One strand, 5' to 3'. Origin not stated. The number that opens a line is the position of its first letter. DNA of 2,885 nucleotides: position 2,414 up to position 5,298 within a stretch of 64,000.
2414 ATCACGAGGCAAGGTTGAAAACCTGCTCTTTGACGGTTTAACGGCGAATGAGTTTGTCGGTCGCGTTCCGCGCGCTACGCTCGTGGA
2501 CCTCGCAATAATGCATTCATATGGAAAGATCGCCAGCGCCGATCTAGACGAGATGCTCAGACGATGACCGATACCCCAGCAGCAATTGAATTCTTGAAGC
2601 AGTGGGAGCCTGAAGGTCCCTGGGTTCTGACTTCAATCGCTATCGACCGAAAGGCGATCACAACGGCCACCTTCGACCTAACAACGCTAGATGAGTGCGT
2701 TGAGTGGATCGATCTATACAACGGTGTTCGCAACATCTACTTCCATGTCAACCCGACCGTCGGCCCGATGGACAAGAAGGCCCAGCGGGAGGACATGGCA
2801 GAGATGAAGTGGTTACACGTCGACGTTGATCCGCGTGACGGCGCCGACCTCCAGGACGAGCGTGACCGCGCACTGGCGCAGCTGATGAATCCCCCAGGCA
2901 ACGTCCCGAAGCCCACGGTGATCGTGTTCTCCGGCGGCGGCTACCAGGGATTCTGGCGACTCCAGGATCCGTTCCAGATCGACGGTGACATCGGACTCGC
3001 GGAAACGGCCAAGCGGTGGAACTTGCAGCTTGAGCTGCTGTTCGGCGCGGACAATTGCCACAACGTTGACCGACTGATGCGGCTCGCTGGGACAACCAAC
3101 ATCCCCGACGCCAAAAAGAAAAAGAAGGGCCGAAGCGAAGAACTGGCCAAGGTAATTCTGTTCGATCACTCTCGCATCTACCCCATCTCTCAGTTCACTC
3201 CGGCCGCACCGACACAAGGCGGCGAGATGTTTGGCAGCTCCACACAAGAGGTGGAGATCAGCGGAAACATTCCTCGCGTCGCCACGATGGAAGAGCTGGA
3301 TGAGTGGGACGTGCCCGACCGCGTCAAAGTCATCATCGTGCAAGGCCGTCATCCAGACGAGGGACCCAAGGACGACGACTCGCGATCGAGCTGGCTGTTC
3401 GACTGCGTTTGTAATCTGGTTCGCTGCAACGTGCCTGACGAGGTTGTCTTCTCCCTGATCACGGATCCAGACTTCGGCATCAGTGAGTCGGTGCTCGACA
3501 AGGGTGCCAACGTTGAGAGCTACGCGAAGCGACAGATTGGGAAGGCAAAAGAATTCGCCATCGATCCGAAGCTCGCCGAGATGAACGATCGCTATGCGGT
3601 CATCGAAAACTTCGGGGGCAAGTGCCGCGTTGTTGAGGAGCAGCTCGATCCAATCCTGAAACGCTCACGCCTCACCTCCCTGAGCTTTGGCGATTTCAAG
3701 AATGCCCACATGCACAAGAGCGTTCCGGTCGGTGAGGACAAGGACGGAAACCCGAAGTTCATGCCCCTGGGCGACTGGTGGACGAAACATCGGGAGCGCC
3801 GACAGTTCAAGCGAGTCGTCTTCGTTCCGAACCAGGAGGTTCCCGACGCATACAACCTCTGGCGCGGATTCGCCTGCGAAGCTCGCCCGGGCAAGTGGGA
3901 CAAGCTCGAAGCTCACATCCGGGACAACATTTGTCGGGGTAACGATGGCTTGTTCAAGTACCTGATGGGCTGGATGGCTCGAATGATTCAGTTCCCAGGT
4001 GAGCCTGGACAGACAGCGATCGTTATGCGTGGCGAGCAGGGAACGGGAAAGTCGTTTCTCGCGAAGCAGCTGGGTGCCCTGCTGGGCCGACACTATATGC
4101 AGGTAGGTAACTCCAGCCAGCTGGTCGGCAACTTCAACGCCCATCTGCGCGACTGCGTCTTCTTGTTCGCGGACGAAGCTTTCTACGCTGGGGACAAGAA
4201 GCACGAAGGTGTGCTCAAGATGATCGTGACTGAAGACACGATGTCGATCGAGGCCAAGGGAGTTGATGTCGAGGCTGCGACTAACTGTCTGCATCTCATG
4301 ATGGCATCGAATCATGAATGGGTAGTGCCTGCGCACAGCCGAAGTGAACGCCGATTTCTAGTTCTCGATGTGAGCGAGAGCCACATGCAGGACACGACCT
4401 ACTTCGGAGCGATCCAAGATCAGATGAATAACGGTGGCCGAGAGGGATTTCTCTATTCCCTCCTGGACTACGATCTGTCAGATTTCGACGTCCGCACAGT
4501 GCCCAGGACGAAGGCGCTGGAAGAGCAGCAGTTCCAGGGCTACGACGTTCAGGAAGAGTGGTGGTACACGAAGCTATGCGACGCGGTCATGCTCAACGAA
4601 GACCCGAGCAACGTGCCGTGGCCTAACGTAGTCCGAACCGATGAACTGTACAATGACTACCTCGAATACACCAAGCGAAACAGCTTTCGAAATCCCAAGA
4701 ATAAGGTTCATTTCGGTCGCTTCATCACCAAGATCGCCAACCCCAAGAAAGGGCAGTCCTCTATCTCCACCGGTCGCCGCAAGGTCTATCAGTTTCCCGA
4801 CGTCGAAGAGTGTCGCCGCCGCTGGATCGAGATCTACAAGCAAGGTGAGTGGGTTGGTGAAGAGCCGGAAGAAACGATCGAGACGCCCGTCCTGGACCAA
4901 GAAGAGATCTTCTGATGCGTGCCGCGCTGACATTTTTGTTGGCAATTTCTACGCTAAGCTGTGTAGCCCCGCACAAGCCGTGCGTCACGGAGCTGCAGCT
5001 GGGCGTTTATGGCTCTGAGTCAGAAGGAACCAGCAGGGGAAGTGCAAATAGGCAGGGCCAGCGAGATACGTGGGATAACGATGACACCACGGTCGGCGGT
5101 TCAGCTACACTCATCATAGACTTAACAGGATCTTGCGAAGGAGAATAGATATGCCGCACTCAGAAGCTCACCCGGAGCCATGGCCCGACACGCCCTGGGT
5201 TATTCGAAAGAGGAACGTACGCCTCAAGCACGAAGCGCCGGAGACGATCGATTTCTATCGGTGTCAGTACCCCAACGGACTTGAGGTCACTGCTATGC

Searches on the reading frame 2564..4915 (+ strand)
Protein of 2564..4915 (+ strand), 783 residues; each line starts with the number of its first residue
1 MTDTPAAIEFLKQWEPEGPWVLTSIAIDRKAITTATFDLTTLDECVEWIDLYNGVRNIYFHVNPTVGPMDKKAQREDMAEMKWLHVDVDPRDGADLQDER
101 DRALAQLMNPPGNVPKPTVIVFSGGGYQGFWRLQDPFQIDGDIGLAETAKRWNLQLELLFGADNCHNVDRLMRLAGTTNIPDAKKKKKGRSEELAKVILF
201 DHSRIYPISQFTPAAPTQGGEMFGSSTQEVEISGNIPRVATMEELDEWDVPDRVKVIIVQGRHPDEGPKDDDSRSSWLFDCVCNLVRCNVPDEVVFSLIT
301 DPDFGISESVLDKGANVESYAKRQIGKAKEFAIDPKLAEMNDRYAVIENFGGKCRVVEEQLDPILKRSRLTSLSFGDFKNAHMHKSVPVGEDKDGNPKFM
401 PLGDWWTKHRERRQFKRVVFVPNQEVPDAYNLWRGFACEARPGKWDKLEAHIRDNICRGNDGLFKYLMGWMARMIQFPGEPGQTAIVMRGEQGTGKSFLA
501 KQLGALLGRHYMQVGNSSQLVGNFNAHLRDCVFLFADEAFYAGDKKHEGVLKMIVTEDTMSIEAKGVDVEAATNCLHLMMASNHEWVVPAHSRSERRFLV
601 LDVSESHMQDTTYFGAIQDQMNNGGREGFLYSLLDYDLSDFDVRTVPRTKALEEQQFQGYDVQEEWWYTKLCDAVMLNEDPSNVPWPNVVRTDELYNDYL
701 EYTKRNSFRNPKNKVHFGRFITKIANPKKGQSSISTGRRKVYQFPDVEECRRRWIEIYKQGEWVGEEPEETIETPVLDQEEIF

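Call 13: search_protein_families(library=phrogs, proteins=[window:2564-4915:+], max_evalue=0.00001)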
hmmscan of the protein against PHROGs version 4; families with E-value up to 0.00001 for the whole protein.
window:2564-4915:+ (783 aa): 8 families
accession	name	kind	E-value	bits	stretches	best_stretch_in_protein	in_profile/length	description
phrog_1829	-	DNA, RNA and nucleotide metabolism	3.2e-82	277.9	1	8-755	4-763/772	DNA primase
phrog_1156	-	DNA, RNA and nucleotide metabolism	4.7e-52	178.6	1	409-744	481-823/855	DNA primase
phrog_2249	-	DNA, RNA and nucleotide metabolism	7.7e-12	45.7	1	455-727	495-762/802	DNA primase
phrog_24712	-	unknown function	6.9e-10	38.4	1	454-609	444-601/801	-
phrog_4762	-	unknown function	2.5e-08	33.4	1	421-630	449-651/822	-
phrog_2478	-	DNA, RNA and nucleotide metabolism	2.7e-07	30.1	0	56-182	54-184/854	DNA polymerase/primase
phrog_864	-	DNA, RNA and nucleotide metabolism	1.9e-06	27.6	0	546-584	428-466/1064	DNA primase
phrog_9765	-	DNA, RNA and nucleotide metabolism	2.2e-06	26.9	1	470-611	613-754/939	DNA primase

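Call 44: search_dna_similar(query=window:2564-4915:+, collection=phages, mode=protein, max_rows=15)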
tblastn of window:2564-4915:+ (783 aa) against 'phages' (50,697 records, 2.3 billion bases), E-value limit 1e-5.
Records with a match: 441; places in all: 444; records where one place covers at least 80% of the query: 85.
Best place of each record, by identity: <60% 441.
By first word of the organism name: Pseudomonas 98; Salmonella 84; Vibrio 39; Klebsiella 25; Xanthomonas 24; Achromobacter 24; Rhizobium 20; Stenotrophomonas 13; Providencia 10; Bordetella 9; and 42 more.
By host as written in the record: - 44; Pseudomonas aeruginosa 37; Pseudomonas aeruginosa PAO1 23; Salmonella enterica subsp. enterica serovar Typhimurium 20; Salmonella enterica 17; Pseudomonas aeruginosa PA14 10; Achromobacter sp. 10; Pseudomonas sp. 9; and 155 more.
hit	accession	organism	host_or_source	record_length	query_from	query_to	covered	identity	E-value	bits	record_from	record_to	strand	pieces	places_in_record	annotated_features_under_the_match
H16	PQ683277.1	phage Simon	raw sewage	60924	3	776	99%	50.4%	0e+0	781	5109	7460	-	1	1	record has no annotation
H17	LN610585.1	Pseudomonas phage vB_PaeS_PAO1_Ab20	Pseudomonas aeruginosa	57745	3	754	96%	49.1%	0e+0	720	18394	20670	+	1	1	record has no annotation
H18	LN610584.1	Pseudomonas phage vB_PaeS_PAO1_Ab19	Pseudomonas aeruginosa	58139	3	754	96%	49.1%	0e+0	719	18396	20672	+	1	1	record has no annotation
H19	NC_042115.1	Pseudomonas phage vB_PaeS_PAO1_Ab19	Pseudomonas aeruginosa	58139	3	754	96%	49.1%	0e+0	719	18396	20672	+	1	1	DNA primase | hypothetical protein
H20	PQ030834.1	Pseudomonas phage phiW8-1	Pseudomonas aeruginosa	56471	3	754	96%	49.1%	0e+0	719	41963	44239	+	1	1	record has no annotation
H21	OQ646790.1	Pseudomonas phage PA_LZ03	Pseudomonas aeruginosa PA14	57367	3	754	96%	49.1%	0e+0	719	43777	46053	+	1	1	integrase | hypothetical protein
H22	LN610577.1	Pseudomonas phage vB_PaeS_PAO1_Ab18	Pseudomonas aeruginosa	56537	3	754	96%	49.0%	0e+0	716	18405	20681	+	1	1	ORF22: putative integrase | ORF21: putative repressor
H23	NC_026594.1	Pseudomonas phage vB_PaeS_PAO1_Ab18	Pseudomonas aeruginosa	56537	3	754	96%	49.0%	0e+0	716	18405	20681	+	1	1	ORF22: DNA primase | ORF21: putative repressor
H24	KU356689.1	Pseudomonas phage ZC01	Pseudomonas aeruginosa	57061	3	754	96%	48.8%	0e+0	718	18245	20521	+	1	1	hypothetical protein (x2)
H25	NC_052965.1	Pseudomonas phage ZC01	Pseudomonas aeruginosa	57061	3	754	96%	48.8%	0e+0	718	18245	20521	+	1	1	DNA primase | hypothetical protein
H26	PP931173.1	Pseudomonas phage PAKlein3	Pseudomonas aeruginosa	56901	3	754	96%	48.8%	0e+0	717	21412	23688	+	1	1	DNA primase | transcriptional repressor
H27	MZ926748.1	Pseudomonas phage AIIMS-Plu-RaNi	Pseudomonas luteola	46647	7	754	96%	48.8%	0e+0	717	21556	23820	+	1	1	putative primase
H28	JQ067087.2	Pseudomonas phage PaMx11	Pseudomonas aeruginosa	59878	7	754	96%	48.8%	0e+0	716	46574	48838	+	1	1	putative primase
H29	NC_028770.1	Pseudomonas phage PaMx11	Pseudomonas aeruginosa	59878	7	754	96%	48.8%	0e+0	716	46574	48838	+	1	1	DNA primase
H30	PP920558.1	Pseudomonas phage Lucjan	Pseudomonas aeruginosa PAO-1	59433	7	754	96%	48.4%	0e+0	720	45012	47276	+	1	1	integrase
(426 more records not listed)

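Call 95: get_annotated_region(hit=H19, flank=3000)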
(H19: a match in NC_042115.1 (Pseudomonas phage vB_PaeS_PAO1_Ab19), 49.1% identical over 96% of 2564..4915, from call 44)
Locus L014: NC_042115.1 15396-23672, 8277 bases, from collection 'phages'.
description: Pseudomonas phage vB_PaeS_PAO1_Ab19, complete genome.
organism: Pseudomonas phage vB_PaeS_PAO1_Ab19 (NCBI taxid 1548912)
taxonomy: Viruses; Duplodnaviria; Heunggongvirae; Uroviricota; Caudoviricetes; Mesyanzhinovviridae; Bradleyvirinae; Abidjanvirus; Pseudomonas virus Ab19
host: Pseudomonas aeruginosa; source: -; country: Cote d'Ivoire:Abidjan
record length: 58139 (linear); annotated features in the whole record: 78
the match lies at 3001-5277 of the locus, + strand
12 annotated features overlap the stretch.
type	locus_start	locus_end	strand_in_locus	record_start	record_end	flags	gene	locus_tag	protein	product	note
CDS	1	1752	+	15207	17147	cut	-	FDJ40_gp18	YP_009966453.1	hypothetical protein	-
CDS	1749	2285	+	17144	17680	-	-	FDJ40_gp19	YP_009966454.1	deoxycytidinylate deaminase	-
CDS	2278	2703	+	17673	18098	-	-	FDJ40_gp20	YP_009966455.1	DNA helicase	-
CDS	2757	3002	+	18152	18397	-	-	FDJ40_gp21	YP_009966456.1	hypothetical protein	-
CDS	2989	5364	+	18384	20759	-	-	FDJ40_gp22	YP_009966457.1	DNA primase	-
CDS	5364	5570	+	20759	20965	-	-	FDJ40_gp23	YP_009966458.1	hypothetical protein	-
CDS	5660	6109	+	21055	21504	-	-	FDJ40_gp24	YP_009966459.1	hypothetical protein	-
CDS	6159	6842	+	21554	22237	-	-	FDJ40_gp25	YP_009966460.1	nucleotide pyrophosphohydrolase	-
CDS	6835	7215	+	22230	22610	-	-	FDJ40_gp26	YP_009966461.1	hypothetical protein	-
CDS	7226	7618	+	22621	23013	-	-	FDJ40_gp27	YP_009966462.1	hypothetical protein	-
CDS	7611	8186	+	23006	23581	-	-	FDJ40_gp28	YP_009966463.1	hypothetical protein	-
CDS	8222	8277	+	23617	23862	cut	-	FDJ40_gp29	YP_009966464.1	hypothetical protein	-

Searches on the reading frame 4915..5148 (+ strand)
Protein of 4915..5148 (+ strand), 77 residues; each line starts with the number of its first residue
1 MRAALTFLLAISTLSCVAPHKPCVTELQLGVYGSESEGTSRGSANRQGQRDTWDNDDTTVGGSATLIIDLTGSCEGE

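Call 42: search_protein_families(library=ncbifam, proteins=[window:4915-5148:+], max_evalue=1)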
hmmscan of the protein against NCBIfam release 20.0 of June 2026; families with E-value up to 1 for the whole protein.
window:4915-5148:+ (77 aa): 0 families

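Call 47: search_protein_families(library=phrogs, proteins=[window:4915-5148:+], max_evalue=0.1)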
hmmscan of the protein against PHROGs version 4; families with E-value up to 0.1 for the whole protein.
window:4915-5148:+ (77 aa): 0 families

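Call 93: search_dna_similar(query=window:4915-5148:+, collection=phages, mode=protein, max_evalue=1, max_rows=10)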
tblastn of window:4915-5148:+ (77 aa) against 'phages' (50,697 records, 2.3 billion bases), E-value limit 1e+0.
No match.

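Call 101: search_protein_families(library=padloc, proteins=[window:4915-5148:+], max_evalue=0.01)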
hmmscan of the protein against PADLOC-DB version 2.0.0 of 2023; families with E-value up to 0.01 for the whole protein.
window:4915-5148:+ (77 aa): 0 families
